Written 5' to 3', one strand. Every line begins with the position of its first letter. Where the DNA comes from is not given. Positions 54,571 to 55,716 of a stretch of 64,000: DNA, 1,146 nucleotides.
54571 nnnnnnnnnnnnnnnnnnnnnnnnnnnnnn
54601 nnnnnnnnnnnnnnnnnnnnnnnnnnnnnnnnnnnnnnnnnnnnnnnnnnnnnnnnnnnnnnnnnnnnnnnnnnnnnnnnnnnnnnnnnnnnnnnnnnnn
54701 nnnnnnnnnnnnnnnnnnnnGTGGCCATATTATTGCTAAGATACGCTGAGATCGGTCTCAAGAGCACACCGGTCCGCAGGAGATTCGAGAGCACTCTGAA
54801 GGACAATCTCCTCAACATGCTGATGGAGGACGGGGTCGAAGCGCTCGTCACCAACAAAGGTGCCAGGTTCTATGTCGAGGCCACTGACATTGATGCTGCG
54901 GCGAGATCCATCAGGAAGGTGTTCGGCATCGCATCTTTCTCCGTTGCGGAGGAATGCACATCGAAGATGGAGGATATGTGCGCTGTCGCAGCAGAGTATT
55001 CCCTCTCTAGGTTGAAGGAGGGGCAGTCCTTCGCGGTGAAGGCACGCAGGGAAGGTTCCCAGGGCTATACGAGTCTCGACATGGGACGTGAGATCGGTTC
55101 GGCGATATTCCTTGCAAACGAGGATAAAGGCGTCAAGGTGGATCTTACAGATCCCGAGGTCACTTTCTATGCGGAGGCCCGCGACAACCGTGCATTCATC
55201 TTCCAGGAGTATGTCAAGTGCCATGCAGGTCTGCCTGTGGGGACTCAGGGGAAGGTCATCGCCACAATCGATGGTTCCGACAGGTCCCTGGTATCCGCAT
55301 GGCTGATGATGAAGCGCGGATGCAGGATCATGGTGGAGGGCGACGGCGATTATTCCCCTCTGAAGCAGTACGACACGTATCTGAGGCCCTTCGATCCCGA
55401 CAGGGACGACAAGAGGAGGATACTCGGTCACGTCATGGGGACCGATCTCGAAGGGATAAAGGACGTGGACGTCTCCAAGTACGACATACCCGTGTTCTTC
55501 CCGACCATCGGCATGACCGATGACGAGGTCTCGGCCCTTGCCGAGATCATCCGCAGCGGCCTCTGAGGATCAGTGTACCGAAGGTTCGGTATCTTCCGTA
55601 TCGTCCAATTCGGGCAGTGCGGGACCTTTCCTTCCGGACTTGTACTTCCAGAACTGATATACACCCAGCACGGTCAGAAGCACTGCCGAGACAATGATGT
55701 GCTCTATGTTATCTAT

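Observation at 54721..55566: Split ThiI, part 2: NFLD-THUMP protein with a dead, shortened PP-loop domain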

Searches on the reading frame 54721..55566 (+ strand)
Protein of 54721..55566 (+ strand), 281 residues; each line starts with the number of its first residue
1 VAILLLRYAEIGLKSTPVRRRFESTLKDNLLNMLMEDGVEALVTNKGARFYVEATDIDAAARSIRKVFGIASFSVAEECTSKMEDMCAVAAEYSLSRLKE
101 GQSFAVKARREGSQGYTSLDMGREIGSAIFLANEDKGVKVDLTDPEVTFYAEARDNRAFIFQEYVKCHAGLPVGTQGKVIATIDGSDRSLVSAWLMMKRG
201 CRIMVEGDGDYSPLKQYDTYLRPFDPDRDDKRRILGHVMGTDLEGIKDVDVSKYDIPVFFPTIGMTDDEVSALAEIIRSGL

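Call 4: search_protein_families(library=pfam, proteins=[window:54721-55566:+], max_evalue=0.1)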
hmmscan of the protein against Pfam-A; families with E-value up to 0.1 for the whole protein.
window:54721-55566:+ (281 aa): 4 families
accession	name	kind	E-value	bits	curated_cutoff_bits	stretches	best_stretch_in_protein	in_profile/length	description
PF22025.1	ThiI_fer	-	2.6e-14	53.8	25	1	4-74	2-72/72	ThiI ferredoxin-like domain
PF02926.22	THUMP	-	2.5e-12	47.4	20.6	1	82-161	3-82/84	THUMP domain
PF02568.20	ThiI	-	5.3e-06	26.6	20.5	1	174-204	1-31/197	Thiamine biosynthesis protein (ThiI)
PF14061.12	Mtf2_C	-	0.066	13.9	27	0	96-116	17-37/48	Polycomb-like MTF2 factor 2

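Call 5: search_protein_families(library=ncbifam, proteins=[window:54721-55566:+], max_evalue=0.01)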
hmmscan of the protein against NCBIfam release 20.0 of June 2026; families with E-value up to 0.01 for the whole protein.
window:54721-55566:+ (281 aa): 4 families
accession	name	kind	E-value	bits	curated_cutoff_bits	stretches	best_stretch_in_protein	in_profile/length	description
TIGR00342.1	TIGR00342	equivalog_domain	4.3e-40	137.9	264.5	1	4-204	1-200/373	tRNA uracil 4-sulfurtransferase ThiI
NF040721.1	Trm14_Arch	equivalog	1.4e-10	40.9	280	1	56-157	47-148/370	tRNA (guanine(6)-N2)-methyltransferase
NF040850.1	Trm14_Thcoccales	equivalog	4.4e-07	29.1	480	1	78-157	94-175/365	tRNA (guanine(6)-N2)-methyltransferase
TIGR01177.1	TIGR01177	hypoth_equivalog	0.00064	19.1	316.55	1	77-160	60-138/330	TIGR01177 family methyltransferase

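Call 6: search_solved_structures(query=window:54721-55566:+, max_evalue=1, show_alignments=3)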
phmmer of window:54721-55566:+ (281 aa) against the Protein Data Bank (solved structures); distinct sequences matched with E-value up to 1: 14.
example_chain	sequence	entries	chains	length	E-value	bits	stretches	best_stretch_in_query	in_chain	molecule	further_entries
1vbk_A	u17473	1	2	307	7.1e-21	78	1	2-204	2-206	hypothetical protein PH1313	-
4kr6_A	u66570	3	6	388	9.9e-18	67.7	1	3-203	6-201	Probable tRNA sulfurtransferase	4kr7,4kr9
2c5s_A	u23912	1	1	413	4.1e-17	65.7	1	4-203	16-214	PROBABLE THIAMINE BIOSYNTHESIS PROTEIN THII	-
3tma_A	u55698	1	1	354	0.00022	23.9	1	96-163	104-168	methyltransferase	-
3tlj_A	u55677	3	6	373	0.0015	21.3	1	76-154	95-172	tRNA (guanine N2-)-methyltransferase Trm14 | Crystal structure of Trm14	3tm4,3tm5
9t4r_t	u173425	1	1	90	0.57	12.8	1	164-200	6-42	Large ribosomal subunit protein uL24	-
6twr_A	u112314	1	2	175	0.63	12.6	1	24-91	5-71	Beta-glucoside bgl operon antiterminator BglG family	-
5li0_X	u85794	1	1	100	0.71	12.5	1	164-200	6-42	50S ribosomal protein L24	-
5t7v_L7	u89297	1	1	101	0.72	12.4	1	164-200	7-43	50S ribosomal protein L24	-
5tcu_L7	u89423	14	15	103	0.75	12.4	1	164-200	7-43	50S ribosomal protein L24 | Large ribosomal subunit protein uL24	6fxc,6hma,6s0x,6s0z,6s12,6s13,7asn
7asm_S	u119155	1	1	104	0.75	12.4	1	164-200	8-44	50S ribosomal protein L24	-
4wce_R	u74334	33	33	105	0.77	12.3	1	164-200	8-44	50S ribosomal protein L24 | Large ribosomal subunit protein uL24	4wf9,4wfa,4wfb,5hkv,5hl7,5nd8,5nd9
1qoa_A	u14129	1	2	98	0.91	12.1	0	129-191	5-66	FERREDOXIN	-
1qog_A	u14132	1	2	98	0.93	12.1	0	129-191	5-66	FERREDOXIN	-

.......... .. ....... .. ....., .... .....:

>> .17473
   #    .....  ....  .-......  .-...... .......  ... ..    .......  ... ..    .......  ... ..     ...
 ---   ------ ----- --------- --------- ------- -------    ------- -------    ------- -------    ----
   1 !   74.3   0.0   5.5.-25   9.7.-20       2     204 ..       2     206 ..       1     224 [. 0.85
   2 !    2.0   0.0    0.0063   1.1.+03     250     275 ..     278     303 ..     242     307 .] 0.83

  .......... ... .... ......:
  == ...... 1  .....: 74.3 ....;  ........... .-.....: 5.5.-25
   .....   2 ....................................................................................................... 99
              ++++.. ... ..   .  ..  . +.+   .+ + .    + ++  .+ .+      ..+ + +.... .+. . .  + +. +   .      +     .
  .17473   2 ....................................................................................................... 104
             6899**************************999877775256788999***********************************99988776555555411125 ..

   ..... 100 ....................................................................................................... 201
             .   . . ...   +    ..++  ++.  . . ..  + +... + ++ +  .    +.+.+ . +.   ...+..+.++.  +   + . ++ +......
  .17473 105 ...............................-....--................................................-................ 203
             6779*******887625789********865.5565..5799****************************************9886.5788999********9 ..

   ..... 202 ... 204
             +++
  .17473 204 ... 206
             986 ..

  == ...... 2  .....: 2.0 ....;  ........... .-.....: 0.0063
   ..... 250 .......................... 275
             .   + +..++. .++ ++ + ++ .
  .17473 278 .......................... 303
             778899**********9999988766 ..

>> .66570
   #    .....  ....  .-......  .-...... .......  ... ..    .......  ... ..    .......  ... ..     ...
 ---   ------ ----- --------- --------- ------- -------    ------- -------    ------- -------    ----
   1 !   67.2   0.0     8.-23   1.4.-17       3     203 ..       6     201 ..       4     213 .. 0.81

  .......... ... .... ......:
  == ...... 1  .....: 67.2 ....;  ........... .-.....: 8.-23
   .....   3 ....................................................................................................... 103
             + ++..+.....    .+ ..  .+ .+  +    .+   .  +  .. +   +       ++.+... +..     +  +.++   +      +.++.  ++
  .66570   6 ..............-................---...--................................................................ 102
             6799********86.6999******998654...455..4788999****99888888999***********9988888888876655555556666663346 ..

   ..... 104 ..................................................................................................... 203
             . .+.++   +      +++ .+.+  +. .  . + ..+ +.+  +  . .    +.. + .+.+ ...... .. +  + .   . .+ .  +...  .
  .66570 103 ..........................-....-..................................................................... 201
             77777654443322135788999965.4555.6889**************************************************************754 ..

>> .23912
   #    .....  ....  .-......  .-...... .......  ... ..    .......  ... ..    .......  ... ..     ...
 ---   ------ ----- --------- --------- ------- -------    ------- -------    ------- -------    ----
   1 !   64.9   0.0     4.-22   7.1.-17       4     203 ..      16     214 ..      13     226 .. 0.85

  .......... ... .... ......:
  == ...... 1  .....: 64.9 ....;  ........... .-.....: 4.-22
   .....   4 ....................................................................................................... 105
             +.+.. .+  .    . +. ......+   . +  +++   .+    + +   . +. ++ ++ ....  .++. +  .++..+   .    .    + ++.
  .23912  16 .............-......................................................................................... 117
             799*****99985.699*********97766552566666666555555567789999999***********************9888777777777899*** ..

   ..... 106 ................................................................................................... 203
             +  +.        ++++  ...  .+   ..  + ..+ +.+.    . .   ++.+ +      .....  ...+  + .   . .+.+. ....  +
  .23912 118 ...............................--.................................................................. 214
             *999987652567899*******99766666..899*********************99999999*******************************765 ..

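Call 7: find_homologous_proteins(query=window:54721-55566:+)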
Query window:54721-55566:+ (281 aa): 1385 proteins with E <= 0.001 among 2413 candidates; the best 120 are listed.
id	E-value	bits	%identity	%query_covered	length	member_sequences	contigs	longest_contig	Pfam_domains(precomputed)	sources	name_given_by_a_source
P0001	2.1e-181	619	100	100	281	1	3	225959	PF02926.23,PF02568.21,PF22025.2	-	-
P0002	4.8e-181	618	100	100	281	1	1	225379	PF02926.23,PF02568.21,PF22025.2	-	-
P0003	3.6e-159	546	87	100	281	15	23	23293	PF02926.23,PF02568.21,PF22025.2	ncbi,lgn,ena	-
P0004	3.1e-156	537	85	100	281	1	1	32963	PF02926.23,PF02568.21,PF22025.2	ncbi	-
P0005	1.5e-155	534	84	100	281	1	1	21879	PF02926.23,PF02568.21,PF22025.2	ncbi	-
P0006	2.9e-155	533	83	100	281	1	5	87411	PF02926.23,PF02568.21,PF22025.2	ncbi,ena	-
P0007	3.8e-154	530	82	100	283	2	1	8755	PF02926.23,PF22025.2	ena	-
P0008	5.6e-154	529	84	100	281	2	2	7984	PF02926.23,PF22025.2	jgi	-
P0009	2.4e-153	527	83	100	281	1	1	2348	PF02926.23,PF22025.2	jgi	jgi:thiamine biosynthesis protein ThiI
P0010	5.2e-153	526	83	100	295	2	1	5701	PF02926.23,PF02568.21,PF22025.2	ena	-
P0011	6.1e-153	526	84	100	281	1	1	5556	PF02926.23,PF02568.21,PF22025.2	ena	-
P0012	2.6e-152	524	81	100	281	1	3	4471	PF02926.23,PF22025.2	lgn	-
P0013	4.2e-152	523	81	100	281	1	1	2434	PF02926.23,PF22025.2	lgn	-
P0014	5.8e-152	523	81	100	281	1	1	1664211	PF02926.23,PF22025.2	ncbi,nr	ncbi:THUMP domain-containing protein [Methanomassiliicoccales archaeon LGM-RCC1]|nr:THUMP domain-con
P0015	6.8e-152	522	81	100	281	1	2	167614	PF02926.23,PF22025.2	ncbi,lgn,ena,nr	ncbi:MAG: hypothetical protein E7Z70_06190 [Thermoplasmata archaeon]|nr:hypothetical protein [Thermo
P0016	9.8e-152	522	81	100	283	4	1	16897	PF02926.23,PF22025.2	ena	-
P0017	1.5e-151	521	81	100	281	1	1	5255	PF02926.23,PF22025.2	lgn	-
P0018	1.8e-151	521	81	100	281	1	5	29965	PF02926.23,PF22025.2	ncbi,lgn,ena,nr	ncbi:MAG: hypothetical protein IKP04_00390 [Candidatus Methanomethylophilaceae archaeon]|nr:hypothet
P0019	2.4e-151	521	81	100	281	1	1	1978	PF02926.23,PF22025.2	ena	-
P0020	2.5e-151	520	81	100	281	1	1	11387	PF02926.23,PF22025.2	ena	-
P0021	2.9e-151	520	81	100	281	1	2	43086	PF02926.23,PF22025.2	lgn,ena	-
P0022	4.0e-151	520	81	100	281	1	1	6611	PF02926.23,PF22025.2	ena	-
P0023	4.7e-151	520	81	100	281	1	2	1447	PF02926.23,PF22025.2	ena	-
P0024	6.6e-151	519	80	100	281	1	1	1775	PF02926.23,PF22025.2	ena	-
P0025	6.8e-151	519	82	100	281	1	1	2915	PF02926.23,PF22025.2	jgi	-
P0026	1.4e-149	515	80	100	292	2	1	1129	PF02926.23,PF22025.2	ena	-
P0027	3.2e-149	514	80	100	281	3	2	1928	PF02926.23,PF22025.2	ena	-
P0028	9.1e-149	512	81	100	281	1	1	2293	PF02926.23,PF02568.21,PF22025.2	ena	-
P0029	1.4e-148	511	80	100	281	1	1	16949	PF02926.23,PF22025.2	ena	-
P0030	1.5e-148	511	81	100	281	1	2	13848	PF02926.23,PF02568.21,PF22025.2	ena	-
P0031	1.7e-148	511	81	100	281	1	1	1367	PF02926.23,PF02568.21,PF22025.2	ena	-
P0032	2.9e-148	510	80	100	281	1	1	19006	PF02926.23,PF22025.2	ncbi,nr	ncbi:MAG: hypothetical protein IKQ93_02520 [Candidatus Methanomethylophilaceae archaeon]|nr:hypothet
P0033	1.1e-147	509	80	100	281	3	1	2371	PF02926.23,PF22025.2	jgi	-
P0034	1.2e-147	508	80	100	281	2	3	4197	PF02926.23,PF02568.21,PF22025.2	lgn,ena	-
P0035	1.2e-147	508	80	100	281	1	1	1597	PF02926.23,PF02568.21,PF22025.2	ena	-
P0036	1.7e-147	508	80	100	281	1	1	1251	PF02926.23,PF02568.21,PF22025.2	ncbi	-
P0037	2.1e-147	508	81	100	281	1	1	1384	PF02926.23,PF02568.21,PF22025.2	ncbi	-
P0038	2.1e-147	508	78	100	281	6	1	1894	PF02926.23,PF22025.2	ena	-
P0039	2.6e-147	507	81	100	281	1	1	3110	PF02926.23,PF22025.2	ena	-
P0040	3.1e-147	507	80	100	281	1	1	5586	PF02926.23,PF02568.21,PF22025.2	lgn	-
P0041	3.9e-147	507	78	100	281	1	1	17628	PF02926.23,PF22025.2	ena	-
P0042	6.5e-147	506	79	100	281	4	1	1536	PF02926.23,PF22025.2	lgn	-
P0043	6.6e-147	506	80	100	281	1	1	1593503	PF02926.23,PF02568.21,PF22025.2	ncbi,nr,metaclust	ncbi:tRNA sulfurtransferase ThiI [methanogenic archaeon mixed culture ISO4-G1]|nr:tRNA sulfurtransfe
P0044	6.7e-147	506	78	100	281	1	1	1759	PF02926.23,PF22025.2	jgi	-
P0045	8.0e-147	506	79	100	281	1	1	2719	PF02926.23,PF02568.21,PF22025.2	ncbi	-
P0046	8.4e-147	506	79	100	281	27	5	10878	PF02926.23,PF22025.2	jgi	-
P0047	1.2e-146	505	78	100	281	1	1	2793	PF02926.23,PF02568.21,PF22025.2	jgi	-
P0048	1.4e-146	505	78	100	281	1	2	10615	PF02926.23,PF02568.21,PF22025.2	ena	-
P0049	1.6e-146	505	81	98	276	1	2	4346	PF02926.23,PF22025.2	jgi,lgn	-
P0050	2.3e-146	504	80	100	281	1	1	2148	PF02926.23,PF22025.2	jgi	-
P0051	3.1e-146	504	78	100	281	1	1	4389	PF02926.23,PF02568.21,PF22025.2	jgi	-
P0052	3.1e-146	504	78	100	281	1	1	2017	PF02926.23,PF02568.21,PF22025.2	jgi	-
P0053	3.2e-146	504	81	98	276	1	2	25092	PF02926.23,PF22025.2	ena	-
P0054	3.7e-146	504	79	100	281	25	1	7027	PF02926.23,PF22025.2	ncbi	-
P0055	4.3e-146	503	80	98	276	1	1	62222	PF02926.23,PF22025.2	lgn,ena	-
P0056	4.7e-146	503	80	100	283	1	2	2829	PF02926.23,PF02568.21,PF22025.2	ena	-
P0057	5.0e-146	503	78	100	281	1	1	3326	PF02926.23,PF22025.2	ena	-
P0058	7.5e-146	503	80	98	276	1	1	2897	PF02926.23,PF22025.2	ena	-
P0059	8.5e-146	502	80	98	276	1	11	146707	PF02926.23,PF22025.2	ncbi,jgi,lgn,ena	-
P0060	9.3e-146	502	78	100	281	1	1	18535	PF02926.23,PF02568.21,PF22025.2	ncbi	-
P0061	1.1e-145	502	79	100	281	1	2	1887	PF02926.23,PF22025.2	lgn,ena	-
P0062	1.1e-145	502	80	98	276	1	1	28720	PF02926.23,PF22025.2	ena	-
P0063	1.4e-145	502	79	100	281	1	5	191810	PF02926.23,PF22025.2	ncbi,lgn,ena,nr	ncbi:MAG: hypothetical protein J6U12_06850 [Candidatus Methanomethylophilaceae archaeon]|nr:hypothet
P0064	1.6e-145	501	80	98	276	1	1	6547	PF02926.23,PF22025.2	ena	-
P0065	1.9e-145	501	80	98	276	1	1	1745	PF02926.23,PF22025.2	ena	-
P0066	1.9e-145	501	78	100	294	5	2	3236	PF02926.23,PF02568.21,PF22025.2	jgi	-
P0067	2.1e-145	501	78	100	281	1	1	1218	PF02926.23,PF22025.2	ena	-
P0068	2.2e-145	501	80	100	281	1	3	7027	PF02926.23,PF22025.2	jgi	-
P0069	2.4e-145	501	79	100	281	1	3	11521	PF02926.23,PF22025.2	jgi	-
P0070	2.5e-145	501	78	100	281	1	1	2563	PF02926.23,PF22025.2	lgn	-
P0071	2.6e-145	501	79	100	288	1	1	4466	PF02926.23,PF22025.2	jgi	jgi:thiamine biosynthesis protein ThiI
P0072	2.8e-145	501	79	100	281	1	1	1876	PF02926.23,PF22025.2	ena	-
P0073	4.6e-145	500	77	100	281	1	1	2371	PF02926.23,PF22025.2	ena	-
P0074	5.0e-145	500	78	100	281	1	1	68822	PF02926.23,PF22025.2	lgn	-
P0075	5.4e-145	500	78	100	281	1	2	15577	PF02926.23,PF22025.2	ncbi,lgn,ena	-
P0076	6.4e-145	499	77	100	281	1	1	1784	PF02926.23,PF22025.2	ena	-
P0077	6.6e-145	499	80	98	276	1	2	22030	PF02926.23,PF22025.2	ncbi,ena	-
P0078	1.0e-144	499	78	100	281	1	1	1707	PF02926.23,PF22025.2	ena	-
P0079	1.1e-144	499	80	98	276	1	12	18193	PF02926.23,PF22025.2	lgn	-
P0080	1.2e-144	499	78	100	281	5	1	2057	PF02926.23,PF22025.2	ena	-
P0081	1.6e-144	498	80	98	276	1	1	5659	PF02926.23,PF22025.2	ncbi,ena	-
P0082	1.6e-144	498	78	100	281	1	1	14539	PF02926.23,PF22025.2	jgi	-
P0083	1.8e-144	498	78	100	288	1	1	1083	PF02926.23,PF22025.2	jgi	jgi:thiamine biosynthesis protein ThiI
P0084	2.5e-144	498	78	100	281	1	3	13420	PF02926.23,PF22025.2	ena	-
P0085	3.7e-144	497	78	100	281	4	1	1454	PF02926.23,PF02568.21,PF22025.2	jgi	jgi:thiamine biosynthesis protein ThiI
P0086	4.6e-144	497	80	98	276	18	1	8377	PF02926.23,PF22025.2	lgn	-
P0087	7.1e-144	496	77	100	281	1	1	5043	PF02926.23,PF02568.21,PF22025.2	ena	-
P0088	1.6e-143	495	77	100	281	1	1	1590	PF02926.23,PF22025.2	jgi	jgi:thiamine biosynthesis protein ThiI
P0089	1.9e-143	495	77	100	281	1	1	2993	PF02926.23,PF02568.21,PF22025.2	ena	-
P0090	2.4e-143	494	78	100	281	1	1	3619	PF02926.23,PF22025.2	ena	-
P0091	2.7e-143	494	78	100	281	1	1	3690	PF02926.23,PF22025.2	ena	-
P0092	7.7e-143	493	77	100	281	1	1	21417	PF02926.23,PF22025.2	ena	-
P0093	9.4e-143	492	76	100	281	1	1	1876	PF02926.23,PF02568.21,PF22025.2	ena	-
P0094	4.1e-142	490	77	100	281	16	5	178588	PF02926.23,PF22025.2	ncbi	-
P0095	7.3e-142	489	79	98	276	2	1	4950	PF02926.23,PF22025.2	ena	-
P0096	1.3e-140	485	78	100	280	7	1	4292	PF02926.23,PF02568.21,PF22025.2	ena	-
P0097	2.3e-138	478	75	100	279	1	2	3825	PF02926.23,PF22025.2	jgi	-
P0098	3.7e-138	477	75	100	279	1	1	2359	PF02926.23,PF22025.2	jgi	-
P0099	4.7e-138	477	75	100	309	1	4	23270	PF02926.23,PF22025.2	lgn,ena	-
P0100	5.3e-138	477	75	100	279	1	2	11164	PF02926.23,PF02568.21,PF22025.2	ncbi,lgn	-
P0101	1.2e-137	476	75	100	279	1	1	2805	PF02926.23,PF02568.21,PF22025.2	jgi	-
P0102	3.2e-134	464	74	100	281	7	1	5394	PF02926.23,PF02568.21,PF22025.2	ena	-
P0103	4.2e-132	457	71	100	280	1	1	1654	PF02926.23,PF02568.21,PF22025.2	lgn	-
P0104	1.1e-128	446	72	100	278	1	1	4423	PF02926.23,PF22025.2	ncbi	ncbi:MAG: THUMP domain-containing protein [Candidatus Methanomethylophilaceae archaeon]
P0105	2.3e-128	445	72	100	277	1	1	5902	PF02926.23,PF22025.2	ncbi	-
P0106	8.8e-128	443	72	100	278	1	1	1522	PF02926.23,PF22025.2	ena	-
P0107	1.0e-127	443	78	90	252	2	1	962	PF02926.23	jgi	jgi:thiamine biosynthesis protein ThiI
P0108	2.2e-127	442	71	100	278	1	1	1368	PF02926.23,PF22025.2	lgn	-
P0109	3.2e-127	441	72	100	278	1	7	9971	PF02926.23,PF22025.2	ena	-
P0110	4.5e-127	441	71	100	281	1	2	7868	PF02926.23,PF22025.2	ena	-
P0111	4.6e-127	441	70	100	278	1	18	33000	PF02926.23,PF22025.2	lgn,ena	-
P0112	6.2e-127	441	72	100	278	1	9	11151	PF02926.23,PF22025.2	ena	-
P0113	6.2e-127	441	72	100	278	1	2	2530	PF02926.23,PF22025.2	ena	-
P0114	6.3e-127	440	70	100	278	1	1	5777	PF02926.23,PF22025.2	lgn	-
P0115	7.4e-127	440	71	100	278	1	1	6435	PF02926.23,PF22025.2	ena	-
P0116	8.1e-127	440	72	100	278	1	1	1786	PF02926.23,PF22025.2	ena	-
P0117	9.0e-127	440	71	100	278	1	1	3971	PF02926.23,PF22025.2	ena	-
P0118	9.5e-127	440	79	88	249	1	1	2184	PF02926.23,PF02568.21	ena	-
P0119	1.0e-126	440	71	100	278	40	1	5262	PF02926.23,PF22025.2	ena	-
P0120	1.1e-126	440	71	100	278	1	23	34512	PF02926.23,PF22025.2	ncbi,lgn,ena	ncbi:MAG: THUMP domain-containing protein [Candidatus Methanomethylophilaceae archaeon]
